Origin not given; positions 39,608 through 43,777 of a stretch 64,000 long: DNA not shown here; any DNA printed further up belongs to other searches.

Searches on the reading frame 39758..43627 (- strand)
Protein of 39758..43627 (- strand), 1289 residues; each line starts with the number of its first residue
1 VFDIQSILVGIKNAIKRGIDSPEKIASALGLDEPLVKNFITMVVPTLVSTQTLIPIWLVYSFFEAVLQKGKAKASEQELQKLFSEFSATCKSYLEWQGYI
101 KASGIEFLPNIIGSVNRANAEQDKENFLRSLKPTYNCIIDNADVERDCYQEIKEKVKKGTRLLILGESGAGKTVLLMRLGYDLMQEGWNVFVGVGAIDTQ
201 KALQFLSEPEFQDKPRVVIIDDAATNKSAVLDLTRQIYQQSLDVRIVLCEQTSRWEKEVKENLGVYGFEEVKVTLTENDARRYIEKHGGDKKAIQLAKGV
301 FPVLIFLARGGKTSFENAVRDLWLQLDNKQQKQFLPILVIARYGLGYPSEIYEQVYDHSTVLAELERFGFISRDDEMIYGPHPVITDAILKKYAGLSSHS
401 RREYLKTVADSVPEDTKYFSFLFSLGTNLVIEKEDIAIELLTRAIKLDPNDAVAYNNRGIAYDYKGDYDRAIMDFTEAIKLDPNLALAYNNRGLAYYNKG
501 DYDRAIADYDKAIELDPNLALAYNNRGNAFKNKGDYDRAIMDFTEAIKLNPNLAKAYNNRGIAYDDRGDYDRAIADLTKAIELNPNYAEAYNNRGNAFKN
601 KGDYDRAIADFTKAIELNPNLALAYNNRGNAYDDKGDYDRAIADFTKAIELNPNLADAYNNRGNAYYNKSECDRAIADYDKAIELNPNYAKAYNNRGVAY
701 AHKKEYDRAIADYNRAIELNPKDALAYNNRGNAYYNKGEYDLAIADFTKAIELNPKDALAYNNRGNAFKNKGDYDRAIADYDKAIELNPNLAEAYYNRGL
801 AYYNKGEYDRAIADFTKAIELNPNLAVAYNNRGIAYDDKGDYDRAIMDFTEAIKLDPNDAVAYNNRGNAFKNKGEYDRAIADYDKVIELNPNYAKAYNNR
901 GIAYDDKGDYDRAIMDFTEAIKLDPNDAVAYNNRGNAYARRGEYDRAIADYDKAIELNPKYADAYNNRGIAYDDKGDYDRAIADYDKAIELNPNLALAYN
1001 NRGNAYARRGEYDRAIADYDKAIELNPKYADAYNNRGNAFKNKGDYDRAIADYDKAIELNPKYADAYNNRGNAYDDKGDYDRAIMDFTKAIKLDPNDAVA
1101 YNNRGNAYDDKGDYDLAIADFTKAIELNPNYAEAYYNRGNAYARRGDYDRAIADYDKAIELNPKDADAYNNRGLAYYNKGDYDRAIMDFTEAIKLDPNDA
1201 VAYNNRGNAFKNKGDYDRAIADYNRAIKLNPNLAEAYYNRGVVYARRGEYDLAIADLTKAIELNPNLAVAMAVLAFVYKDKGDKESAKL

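Call 64: search_protein_families(library=pfam, proteins=[window:39758-43627:-], max_evalue=0.0001)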
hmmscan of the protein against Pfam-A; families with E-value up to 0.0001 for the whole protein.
window:39758-43627:- (1289 aa): 28 families (the best 25 are shown)
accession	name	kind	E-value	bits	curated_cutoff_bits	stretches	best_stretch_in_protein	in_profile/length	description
PF00515.34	TPR_1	-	7.7e-291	928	27.8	24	1132-1165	1-34/34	Tetratricopeptide repeat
PF13414.12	TPR_11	-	1.6e-238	770.7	26.8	24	1139-1180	1-42/42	TPR repeat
PF07719.23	TPR_2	-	1.8e-224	708.2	27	24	1132-1165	1-34/34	Tetratricopeptide repeat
PF13431.12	TPR_17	-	1.5e-209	661.6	24.4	23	1121-1153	2-34/34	Tetratricopeptide repeat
PF13181.12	TPR_8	-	8.5e-207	652.5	25.7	23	792-824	1-33/34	Tetratricopeptide repeat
PF13432.12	TPR_16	-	1.6e-154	501.9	32.7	18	1104-1166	3-65/65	Tetratricopeptide repeat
PF13424.12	TPR_12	-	1.9e-110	361.6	30.1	17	928-991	3-74/77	Tetratricopeptide repeat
PF13371.12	TPR_9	-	3.5e-103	338.2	35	10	1211-1273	6-68/73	Tetratricopeptide repeat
PF13428.12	TPR_14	-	4.5e-81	259.2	23.5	1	1133-1172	2-41/44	Tetratricopeptide repeat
PF13374.12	TPR_10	-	1.8e-80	263.4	27.5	0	996-1025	2-31/42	Tetratricopeptide repeat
PF13174.12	TPR_6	-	1.3e-65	214.1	26.3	0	793-824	1-32/33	Tetratricopeptide repeat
PF14559.12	TPR_19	-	1.8e-61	204.8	25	4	1111-1169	4-62/68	Tetratricopeptide repeat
PF13176.12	TPR_7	-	2.1e-48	158.7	27.9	0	1135-1167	2-34/36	Tetratricopeptide repeat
PF01239.28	PPTA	-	2.9e-36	121.3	29.5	0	1148-1174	1-27/32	Protein prenyltransferase alpha subunit repeat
PF12569.14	NatA_aux_su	-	4.4e-32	112.2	33.3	0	564-617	202-255/515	N-terminal acetyltransferase A, auxiliary subunit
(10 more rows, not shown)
